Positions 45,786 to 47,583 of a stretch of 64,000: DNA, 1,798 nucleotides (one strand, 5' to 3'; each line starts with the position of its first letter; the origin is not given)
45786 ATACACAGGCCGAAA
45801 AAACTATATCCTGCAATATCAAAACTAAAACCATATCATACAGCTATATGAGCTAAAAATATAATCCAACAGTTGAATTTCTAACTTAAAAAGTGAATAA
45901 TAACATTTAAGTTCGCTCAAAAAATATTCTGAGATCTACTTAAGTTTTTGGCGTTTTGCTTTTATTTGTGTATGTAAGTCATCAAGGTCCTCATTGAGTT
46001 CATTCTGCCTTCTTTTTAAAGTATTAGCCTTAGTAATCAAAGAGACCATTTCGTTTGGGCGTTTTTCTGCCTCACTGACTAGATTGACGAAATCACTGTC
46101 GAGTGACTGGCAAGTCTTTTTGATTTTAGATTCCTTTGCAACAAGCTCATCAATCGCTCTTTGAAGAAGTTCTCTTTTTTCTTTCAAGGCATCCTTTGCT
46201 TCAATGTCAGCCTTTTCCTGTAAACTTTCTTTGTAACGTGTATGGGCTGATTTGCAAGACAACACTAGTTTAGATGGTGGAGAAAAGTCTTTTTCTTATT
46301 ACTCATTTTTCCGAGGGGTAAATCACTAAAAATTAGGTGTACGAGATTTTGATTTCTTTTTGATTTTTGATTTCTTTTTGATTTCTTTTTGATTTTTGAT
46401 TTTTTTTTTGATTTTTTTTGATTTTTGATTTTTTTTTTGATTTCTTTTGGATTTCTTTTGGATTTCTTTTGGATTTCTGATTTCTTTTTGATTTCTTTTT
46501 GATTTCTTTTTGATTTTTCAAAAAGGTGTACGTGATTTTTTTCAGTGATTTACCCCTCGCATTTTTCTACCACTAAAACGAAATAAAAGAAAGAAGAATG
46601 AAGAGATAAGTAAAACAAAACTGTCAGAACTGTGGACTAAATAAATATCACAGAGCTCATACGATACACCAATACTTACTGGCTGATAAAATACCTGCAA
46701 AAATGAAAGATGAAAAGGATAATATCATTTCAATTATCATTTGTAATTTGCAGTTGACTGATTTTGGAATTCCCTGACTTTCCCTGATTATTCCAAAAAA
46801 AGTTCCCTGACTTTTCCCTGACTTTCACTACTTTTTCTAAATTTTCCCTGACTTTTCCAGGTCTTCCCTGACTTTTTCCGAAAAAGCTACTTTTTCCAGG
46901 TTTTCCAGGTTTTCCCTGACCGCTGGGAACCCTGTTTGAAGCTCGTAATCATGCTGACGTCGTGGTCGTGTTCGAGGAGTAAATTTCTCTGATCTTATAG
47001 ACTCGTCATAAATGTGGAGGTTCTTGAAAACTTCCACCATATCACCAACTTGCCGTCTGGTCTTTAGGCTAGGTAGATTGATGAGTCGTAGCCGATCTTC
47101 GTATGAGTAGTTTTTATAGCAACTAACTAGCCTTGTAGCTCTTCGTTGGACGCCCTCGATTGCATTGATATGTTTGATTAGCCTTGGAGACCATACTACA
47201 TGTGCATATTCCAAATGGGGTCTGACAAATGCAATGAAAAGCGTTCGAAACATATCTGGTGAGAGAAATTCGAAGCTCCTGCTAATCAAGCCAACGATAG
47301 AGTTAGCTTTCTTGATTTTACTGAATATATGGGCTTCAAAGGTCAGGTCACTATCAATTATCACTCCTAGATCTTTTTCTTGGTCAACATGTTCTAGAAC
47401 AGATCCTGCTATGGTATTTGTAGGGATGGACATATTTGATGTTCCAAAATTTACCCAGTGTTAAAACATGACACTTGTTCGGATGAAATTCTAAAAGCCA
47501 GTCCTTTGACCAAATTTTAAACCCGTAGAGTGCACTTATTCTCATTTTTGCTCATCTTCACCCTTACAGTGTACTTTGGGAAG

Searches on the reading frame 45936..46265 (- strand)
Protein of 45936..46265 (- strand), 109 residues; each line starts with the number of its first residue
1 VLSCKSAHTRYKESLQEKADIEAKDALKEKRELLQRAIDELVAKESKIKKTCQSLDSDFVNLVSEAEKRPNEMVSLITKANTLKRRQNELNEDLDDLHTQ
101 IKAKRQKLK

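Call 9: search_protein_families(library=pfam, max_evalue=1, proteins=[window:45939-46265:-])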
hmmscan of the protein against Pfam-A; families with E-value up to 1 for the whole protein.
seq(109 aa): 19 families
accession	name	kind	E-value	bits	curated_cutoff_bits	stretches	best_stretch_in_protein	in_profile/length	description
PF17675.6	APG6_N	-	0.00086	20.2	45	1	8-108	28-132/132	Apg6 coiled-coil region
PF09957.15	VapB_antitoxin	-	0.0035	17.6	23.4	1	27-48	21-42/47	Bacterial antitoxin of type II TA system, VapB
PF03836.20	RasGAP_C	-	0.0095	16.5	26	1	41-108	20-87/137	RasGAP C-terminus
PF04108.17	ATG17_like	-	0.021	14.7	43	1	24-101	111-185/355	Autophagy protein ATG17-like domain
PF13863.11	DUF4200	-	0.048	14.4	29.7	1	21-107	9-95/119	Domain of unknown function (DUF4200)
PF15161.11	Neuropep_like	-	0.054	13.6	27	1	32-69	23-53/61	Neuropeptide-like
PF02996.22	Prefoldin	-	0.07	13.5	23.2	1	22-55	77-110/120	Prefoldin subunit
PF10224.14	DUF2205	-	0.1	13.2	26.7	1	13-58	7-52/75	Short coiled-coil protein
PF20529.3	DUF6744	-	0.11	11.9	27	1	41-107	233-304/314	Family of unknown function (DUF6744)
PF01920.25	Prefoldin_2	-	0.13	12.6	27.6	1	22-57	62-97/106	Prefoldin subunit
PF25762.1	HAUS1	-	0.14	12.3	40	1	24-101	116-193/236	HAUS augmin-like complex subunit 1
PF05377.16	FlaC_arch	-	0.22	12.4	27.8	1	71-102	7-38/55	Flagella accessory protein C (FlaC)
PF05639.16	Pup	-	0.26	12.7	27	0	71-101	18-48/69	Pup-like protein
PF11559.13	ADIP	-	0.27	11.7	34.3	2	32-108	42-117/151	Afadin- and alpha -actinin-Binding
PF02403.27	Seryl_tRNA_N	-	0.31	11.7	28.2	0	12-101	15-104/108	Seryl-tRNA synthetase N-terminal domain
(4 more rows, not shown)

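Call 14: find_encoding_contigs(protein=window:45936-46265:-, flank=10000, max_places=6)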
Protein window:45936-46265:- (109 aa): no gene with exactly this product is on record in the collection.

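Call 26: find_homologous_proteins(query=window:45939-46265:-, max_evalue=0.01)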
Query seq(109 aa): 8 candidates shared short words with the query, none scored E <= 0.01.

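Call 38: search_protein_representatives(protein=window:45936-46265:-)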
Query: 109 residues. Proteins with E-value up to 0.001 (for the whole library): 44; up to 1e-10: 8; up to 1e-30: 1. The best 44 are listed.
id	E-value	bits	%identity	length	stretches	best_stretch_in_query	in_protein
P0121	1.0e-53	195.5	94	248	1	1-109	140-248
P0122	1.8e-23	98.7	63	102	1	7-106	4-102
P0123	2.0e-20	89.0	57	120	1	1-108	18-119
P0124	6.2e-16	74.7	51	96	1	12-105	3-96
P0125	2.1e-14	69.8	46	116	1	2-108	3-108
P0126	4.1e-12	62.5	52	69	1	42-108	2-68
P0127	4.3e-12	62.4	55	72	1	16-86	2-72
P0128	4.8e-12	62.2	46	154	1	1-89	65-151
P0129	1.1e-10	57.9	47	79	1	30-108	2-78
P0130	2.9e-08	50.2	43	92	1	2-89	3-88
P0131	3.5e-08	49.9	30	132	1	3-107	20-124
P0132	7.0e-08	48.9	44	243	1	2-90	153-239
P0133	4.8e-07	46.3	56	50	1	61-108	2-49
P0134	6.2e-07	45.9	42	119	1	9-107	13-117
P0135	7.8e-07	45.6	49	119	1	2-60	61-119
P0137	4.9e-06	43.0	35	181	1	4-109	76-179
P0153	2.5e-04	37.6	34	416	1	1-107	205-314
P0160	5.9e-04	36.4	36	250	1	3-108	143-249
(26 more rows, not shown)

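Call 41: search_protein_families(library=pfam, max_evalue=0.1, proteins=[P0121, P0128, P0132, P0137, P0153, P0160])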
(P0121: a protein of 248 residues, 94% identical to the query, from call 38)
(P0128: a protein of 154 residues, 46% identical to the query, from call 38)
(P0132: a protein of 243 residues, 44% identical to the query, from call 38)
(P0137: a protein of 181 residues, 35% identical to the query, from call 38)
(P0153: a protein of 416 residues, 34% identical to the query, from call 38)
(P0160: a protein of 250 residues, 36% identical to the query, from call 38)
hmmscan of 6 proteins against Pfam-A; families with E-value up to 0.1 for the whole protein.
P0121 (248 aa): 1 family
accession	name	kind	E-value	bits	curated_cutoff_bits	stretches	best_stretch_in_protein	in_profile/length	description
PF17675.6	APG6_N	-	0.00045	21.1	45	1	147-247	28-132/132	Apg6 coiled-coil region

P0128 (154 aa): 2 families
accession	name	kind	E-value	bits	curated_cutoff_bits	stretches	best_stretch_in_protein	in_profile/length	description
PF15161.11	Neuropep_like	-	0.0083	16.2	27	1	99-133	18-53/61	Neuropeptide-like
PF03462.23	PCRF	-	0.08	13.2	24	1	67-141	36-105/194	PCRF domain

P0132 (243 aa): 1 family
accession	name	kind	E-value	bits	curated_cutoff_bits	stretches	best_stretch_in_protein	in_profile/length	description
PF07985.18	SRR1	-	0.0032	17.8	24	1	51-119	26-94/172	SRR1 domain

P0137 (181 aa): 2 families
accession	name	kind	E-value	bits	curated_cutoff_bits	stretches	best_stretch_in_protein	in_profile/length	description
PF13476.12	AAA_23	-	0.00082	20.5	27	1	69-179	131-201/201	AAA domain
PF13638.12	PIN_4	-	0.059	14.1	21.9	1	80-160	52-124/132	PIN domain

P0153 (416 aa): 1 family
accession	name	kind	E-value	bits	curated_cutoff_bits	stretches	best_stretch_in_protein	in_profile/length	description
PF01017.26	STAT_alpha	-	0.0021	18.5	27.5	1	234-319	3-75/167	STAT transcription factor, coiled-coil domain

P0160 (250 aa): 1 family
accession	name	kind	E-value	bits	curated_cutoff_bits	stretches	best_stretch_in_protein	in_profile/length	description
PF23136.1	DUF7051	-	0.016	15.2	27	1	73-146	35-107/254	Domain of unknown function (DUF7051)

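Call 42: find_encoding_contigs(protein=P0121, flank=10000, max_places=6)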
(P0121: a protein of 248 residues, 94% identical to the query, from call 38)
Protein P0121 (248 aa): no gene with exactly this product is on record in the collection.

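Call 44: find_homologous_proteins(query=A3, max_evalue=0.001)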
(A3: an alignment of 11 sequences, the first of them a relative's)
Query A3 (11 sequences) (248 aa, profile of the alignment): 560 proteins with E <= 0.001 among 8000 candidates; the best 120 are listed.
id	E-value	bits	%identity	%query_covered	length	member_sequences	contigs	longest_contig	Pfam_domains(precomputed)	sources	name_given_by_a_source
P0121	1.4e-90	321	100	100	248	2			-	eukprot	eukprot:TCONS_00029622-protein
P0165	1.0e-85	305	99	93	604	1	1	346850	-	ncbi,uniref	ncbi:uncharacterized protein [Clytia hemisphaerica]|uniref:uncharacterized protein n=1 Tax=Clytia he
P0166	2.8e-84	300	32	100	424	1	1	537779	-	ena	-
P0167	1.7e-78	282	42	99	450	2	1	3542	-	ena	-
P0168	8.4e-77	276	37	95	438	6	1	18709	-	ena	-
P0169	1.2e-76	275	36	99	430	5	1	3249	-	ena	-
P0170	2.4e-75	271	39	99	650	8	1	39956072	-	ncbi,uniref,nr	ncbi:uncharacterized protein LOC130630266 [Hydractinia symbiolongicarpus]|uniref:uncharacterized pro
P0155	2.7e-74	268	38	80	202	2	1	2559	-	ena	-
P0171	4.5e-73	264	40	98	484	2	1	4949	-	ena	-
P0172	8.9e-72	259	53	97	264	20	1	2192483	-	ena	-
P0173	2.6e-71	258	44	75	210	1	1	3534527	-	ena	-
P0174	7.8e-71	256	54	91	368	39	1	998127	-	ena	-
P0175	1.2e-70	256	39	92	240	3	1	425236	-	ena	-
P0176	3.5e-70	254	36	93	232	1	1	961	-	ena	-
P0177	3.5e-70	254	52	98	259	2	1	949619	-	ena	-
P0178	3.7e-70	254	52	96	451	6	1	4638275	-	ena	-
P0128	1.2e-62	230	55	61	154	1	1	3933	-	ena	-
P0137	1.4e-56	210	30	69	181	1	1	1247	-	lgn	-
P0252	1.9e-47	180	30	98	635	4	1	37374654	-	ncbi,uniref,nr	ncbi:uncharacterized protein LOC121650545 [Melanotaenia boesemani]|uniref:uncharacterized protein LO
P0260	3.9e-47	179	29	98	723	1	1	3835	-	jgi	jgi:hypothetical protein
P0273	2.0e-46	176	30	100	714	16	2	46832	-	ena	-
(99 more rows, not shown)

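Call 47: find_encoding_contigs(protein=P0165, flank=10000, max_places=6)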
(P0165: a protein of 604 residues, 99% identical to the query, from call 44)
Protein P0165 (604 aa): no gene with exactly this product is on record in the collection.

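Call 49: search_protein_families(library=pfam, max_evalue=1, proteins=[P0165, P0170, P0260, P0273, P0252])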
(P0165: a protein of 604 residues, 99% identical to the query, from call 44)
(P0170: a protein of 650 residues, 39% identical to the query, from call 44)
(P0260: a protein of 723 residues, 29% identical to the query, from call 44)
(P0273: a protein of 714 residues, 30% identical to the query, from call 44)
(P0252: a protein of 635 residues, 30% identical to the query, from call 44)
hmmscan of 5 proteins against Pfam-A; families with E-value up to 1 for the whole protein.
P0165 (604 aa): 3 families
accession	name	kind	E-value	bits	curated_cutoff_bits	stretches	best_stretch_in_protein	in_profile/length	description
PF17675.6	APG6_N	-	0.0014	19.6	45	1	503-603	28-132/132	Apg6 coiled-coil region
PF12862.13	ANAPC5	-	0.15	12.6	23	1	143-202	2-61/91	Anaphase-promoting complex subunit 5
PF24151.2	ArlX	-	0.24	11.3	28.7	0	530-600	38-109/229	ArlX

P0170 (650 aa): 4 families
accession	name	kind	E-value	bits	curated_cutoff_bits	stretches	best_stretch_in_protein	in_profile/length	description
PF19310.4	TOP_N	-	0.064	13.5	27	1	525-579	62-112/123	Neurolysin/Thimet oligopeptidase, N-terminal domain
PF25762.1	HAUS1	-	0.072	13.3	40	1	551-633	113-195/236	HAUS augmin-like complex subunit 1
PF22905.2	Hydro_N_hd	-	0.14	12.5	27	0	508-555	143-190/195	Hydrolase N-terminal helical domain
PF04000.20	Sas10_Utp3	-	0.39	11.8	30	1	368-428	12-65/87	Sas10/Utp3/C1D family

P0260 (723 aa): 0 families

P0273 (714 aa): 1 family
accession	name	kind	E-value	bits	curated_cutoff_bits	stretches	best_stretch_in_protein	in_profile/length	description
PF05699.19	Dimer_Tnp_hAT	-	0.075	13.3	21.4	1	520-587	15-79/84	hAT family C-terminal dimerisation region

P0252 (635 aa): 2 families
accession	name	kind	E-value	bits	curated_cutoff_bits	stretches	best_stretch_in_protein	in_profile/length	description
PF20588.3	DMTF1_N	-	0.091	14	28.1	1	538-596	15-70/73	Cyclin-D-binding Myb-like transcription factor 1 N-terminal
PF25762.1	HAUS1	-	0.12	12.5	40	1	543-626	113-195/236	HAUS augmin-like complex subunit 1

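Call 51: search_solved_structures(query=A4, max_evalue=10, show_alignments=2)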
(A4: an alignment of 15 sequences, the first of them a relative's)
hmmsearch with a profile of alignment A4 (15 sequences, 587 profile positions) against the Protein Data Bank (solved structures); distinct sequences matched with E-value up to 10: 12.
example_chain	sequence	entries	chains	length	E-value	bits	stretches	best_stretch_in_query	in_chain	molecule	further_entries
6pf2_A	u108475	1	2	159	0.043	15.8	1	485-562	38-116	Myosin, heavy polypeptide 7, cardiac muscle, beta variant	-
2zqm_A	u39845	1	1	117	0.16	14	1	484-579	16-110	Prefoldin beta subunit 1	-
7o92_A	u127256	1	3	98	0.19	13.7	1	507-582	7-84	hypothetical protein UY81_C0065G0003 residues 18-54 from Candidatus Giovannonibacteria bac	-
9e5c_6k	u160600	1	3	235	0.23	13.4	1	495-551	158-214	Dynein arm light chain, axonemal, putative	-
6now_A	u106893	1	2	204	0.63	12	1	243-323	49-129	Alanine--tRNA ligase, mitochondrial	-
6nly_B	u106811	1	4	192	0.65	11.9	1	243-323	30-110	Alanine--tRNA ligase, mitochondrial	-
1wgs_A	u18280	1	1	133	0.9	11.5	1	467-534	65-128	MYST histone acetyltransferase 1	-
4r0r_A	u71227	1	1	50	0.91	11.5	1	509-544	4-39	eboIZN21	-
4bry_A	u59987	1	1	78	1.3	11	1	497-556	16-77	GEMININ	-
2zdi_A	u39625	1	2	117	1.8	10.5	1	485-578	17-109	Prefoldin subunit beta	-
9mmu_A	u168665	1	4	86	3.3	9.6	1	500-578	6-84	M protein, serotype 5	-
9azj_A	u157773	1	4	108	5.2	9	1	446-529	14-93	NF-kappa-B essential modulator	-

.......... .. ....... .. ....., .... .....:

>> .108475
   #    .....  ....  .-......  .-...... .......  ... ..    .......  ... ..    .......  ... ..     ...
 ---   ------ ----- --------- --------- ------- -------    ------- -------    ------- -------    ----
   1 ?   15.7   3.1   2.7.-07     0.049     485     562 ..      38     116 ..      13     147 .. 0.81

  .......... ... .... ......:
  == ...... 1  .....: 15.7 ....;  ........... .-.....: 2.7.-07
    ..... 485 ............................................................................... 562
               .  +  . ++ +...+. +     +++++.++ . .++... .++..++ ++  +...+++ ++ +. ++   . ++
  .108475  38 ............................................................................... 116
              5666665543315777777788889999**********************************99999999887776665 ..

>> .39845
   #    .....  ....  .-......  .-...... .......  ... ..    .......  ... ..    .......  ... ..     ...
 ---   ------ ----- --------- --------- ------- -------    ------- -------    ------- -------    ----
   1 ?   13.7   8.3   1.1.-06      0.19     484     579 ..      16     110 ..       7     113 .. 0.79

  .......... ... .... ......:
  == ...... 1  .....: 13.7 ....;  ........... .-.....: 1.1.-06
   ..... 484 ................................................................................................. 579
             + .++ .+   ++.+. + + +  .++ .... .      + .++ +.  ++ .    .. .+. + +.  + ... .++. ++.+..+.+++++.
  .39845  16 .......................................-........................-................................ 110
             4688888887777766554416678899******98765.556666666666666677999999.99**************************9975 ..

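Call 60: predict_structure(alignment_id=A4)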
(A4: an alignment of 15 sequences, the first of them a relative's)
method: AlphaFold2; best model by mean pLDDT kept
length: 604 residues; sequences in the alignment: 15
mean_pLDDT: 66.7   pTM: 0.43
mean pLDDT of the five models: 66.7, 66.6, 66.5, 64.6, 59.7
residues with pLDDT >= 90: 126; 70-90: 199; 50-70: 94; < 50: 185
segments of 3 or more residues with pLDDT < 50: 1-122, 149-158, 180-186, 214-217, 372-377, 445-474
pLDDT, mean of each block of 10 residues (from residue 1): 27 25 29 27 27 29 42 45 37 40 41 43 56 78 67 46 79 68 46 58 76 53 77 71 58 78 92 88 92 86 85 95 93 90 94 93 74 52 80 83 79 79 83 83 49 29 37 49 54 61 65 79 88 93 93 91 86 89 92 93 89
secondary structure, 60 per line:
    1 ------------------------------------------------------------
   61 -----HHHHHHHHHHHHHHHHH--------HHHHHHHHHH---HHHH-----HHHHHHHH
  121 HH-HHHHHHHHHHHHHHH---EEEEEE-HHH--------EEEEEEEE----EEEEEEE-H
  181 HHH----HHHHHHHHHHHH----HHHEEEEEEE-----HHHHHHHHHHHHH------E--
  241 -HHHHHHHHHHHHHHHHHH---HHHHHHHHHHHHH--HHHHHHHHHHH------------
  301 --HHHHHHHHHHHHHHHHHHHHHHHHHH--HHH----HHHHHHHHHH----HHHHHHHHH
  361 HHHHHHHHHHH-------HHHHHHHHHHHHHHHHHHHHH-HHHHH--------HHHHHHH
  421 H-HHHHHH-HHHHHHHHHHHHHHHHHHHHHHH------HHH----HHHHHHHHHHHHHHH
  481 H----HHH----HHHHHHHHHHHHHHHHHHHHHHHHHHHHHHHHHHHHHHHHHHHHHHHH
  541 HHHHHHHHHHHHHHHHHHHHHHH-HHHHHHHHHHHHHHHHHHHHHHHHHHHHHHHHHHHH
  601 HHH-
elements in order: H66-82 H91-100 H104-107 H113-122 H124-138 E142-147 E160-167 E172-178 H180-183 H188-199 E207-213 H219-231 H242-259 H263-275 H278-288 H303-328 H338-347 H352-371 H379-399 H401-405 H414-421 H423-428 H430-452 H466-481 H493-563 H565-603

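Call 62: fold_search(model_id=the predicted structure, library=pdb)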
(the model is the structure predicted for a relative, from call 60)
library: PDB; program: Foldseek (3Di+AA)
matches with E <= 10: 248; with E <= 0.001: 6
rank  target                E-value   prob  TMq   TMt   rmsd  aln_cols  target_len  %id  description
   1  8edg_A                1.2e-04  1.00  0.30  0.33  15.9       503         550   12  Cryo-EM structure of the Hermes transposase bound to two left-ends of its DNA transposon (released 2023-08-02)
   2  4d1q_G                1.8e-04  1.00  0.26  0.30  20.4       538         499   12  Hermes transposase bound to its terminal inverted repeat (released 2014-07-30)
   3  4d1q_A                3.5e-04  1.00  0.32  0.36  16.3       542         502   14  Hermes transposase bound to its terminal inverted repeat (released 2014-07-30)
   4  4d1q_H                4.1e-04  1.00  0.30  0.35  16.3       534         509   12  Hermes transposase bound to its terminal inverted repeat (released 2014-07-30)
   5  8sjd_D                7.2e-04  1.00  0.31  0.37  16.5       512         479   12  Cryo-EM structure of the Hermes transposase bound to two right-ends of its DNA transposon. (released 2023-08-02)
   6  8sjd_B                9.9e-04  1.00  0.28  0.34  16.8       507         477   13  Cryo-EM structure of the Hermes transposase bound to two right-ends of its DNA transposon. (released 2023-08-02)
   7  8sjd_A                1.2e-03  1.00  0.30  0.36  15.4       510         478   11  Cryo-EM structure of the Hermes transposase bound to two right-ends of its DNA transposon. (released 2023-08-02)
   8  4d1q_B                1.2e-03  1.00  0.30  0.35  16.9       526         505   12  Hermes transposase bound to its terminal inverted repeat (released 2014-07-30)
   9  2bw3_A                7.7e-03  0.97  0.26  0.29  18.8       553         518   14  Three-dimensional structure of the Hermes DNA transposase (released 2005-07-28)
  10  5v4x                  6.9e-02  0.69  0.09  0.13  18.0       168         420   15  Human glucokinase in complex with novel pyrazole activator. (released 2017-05-31)
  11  8raz_B                1.8e-01  0.15  0.11  0.09  24.0       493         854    9  The crystal structure of DNA-bound human MutSbeta (MSH2_E749A/MSH3_E976A) in the canonical mismatch bound conformation (released 2025-06-11)
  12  8olx_B                2.5e-01  0.20  0.12  0.09  21.9       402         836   12  MutSbeta bound to (CAG)2 DNA (canonical form) (released 2023-05-24)
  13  8om9_B                2.7e-01  0.16  0.12  0.10  23.4       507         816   10  MutSbeta bound to (CAG)2 DNA (open form) (released 2023-05-24)
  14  8rb1_B                3.1e-01  0.14  0.11  0.09  21.1       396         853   11  The crystal structure of DNA-bound human MutSbeta (MSH2_K675R/MSH3_K902R) in the canonical mismatch bound conformation (released 2025-06-11)
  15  8rau_B                3.2e-01  0.18  0.13  0.10  18.6       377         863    9  The crystal structure of DNA-bound human MutSbeta (MSH2/MSH3) in the canonical mismatch bound conformation with ADP bo (released 2025-06-11)
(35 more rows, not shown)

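Call 63: find_encoding_contigs(protein=P0178, flank=7000, max_places=4)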
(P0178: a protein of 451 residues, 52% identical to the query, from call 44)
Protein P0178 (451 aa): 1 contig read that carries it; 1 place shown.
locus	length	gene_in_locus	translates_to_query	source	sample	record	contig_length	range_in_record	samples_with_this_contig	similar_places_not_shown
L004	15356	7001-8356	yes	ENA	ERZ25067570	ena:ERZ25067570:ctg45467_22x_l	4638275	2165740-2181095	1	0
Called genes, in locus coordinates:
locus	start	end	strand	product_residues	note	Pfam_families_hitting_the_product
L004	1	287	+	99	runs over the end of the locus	-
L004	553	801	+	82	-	-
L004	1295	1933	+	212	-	-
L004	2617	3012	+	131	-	-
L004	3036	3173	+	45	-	-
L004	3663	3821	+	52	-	-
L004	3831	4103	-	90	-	-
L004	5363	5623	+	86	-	-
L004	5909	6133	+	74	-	-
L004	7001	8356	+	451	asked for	-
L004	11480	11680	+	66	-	-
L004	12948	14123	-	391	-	-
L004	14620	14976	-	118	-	-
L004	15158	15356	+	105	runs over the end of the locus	-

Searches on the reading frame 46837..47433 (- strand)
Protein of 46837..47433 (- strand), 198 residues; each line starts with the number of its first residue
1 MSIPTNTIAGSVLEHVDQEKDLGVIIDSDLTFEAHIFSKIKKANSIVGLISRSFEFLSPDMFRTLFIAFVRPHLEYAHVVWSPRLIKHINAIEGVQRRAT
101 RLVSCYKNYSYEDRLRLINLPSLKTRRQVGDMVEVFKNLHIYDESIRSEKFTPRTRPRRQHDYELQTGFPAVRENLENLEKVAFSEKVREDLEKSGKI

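Call 13: find_encoding_contigs(protein=window:46837-47433:-, flank=10000, max_places=6)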
Protein window:46837-47433:- (198 aa): no gene with exactly this product is on record in the collection.
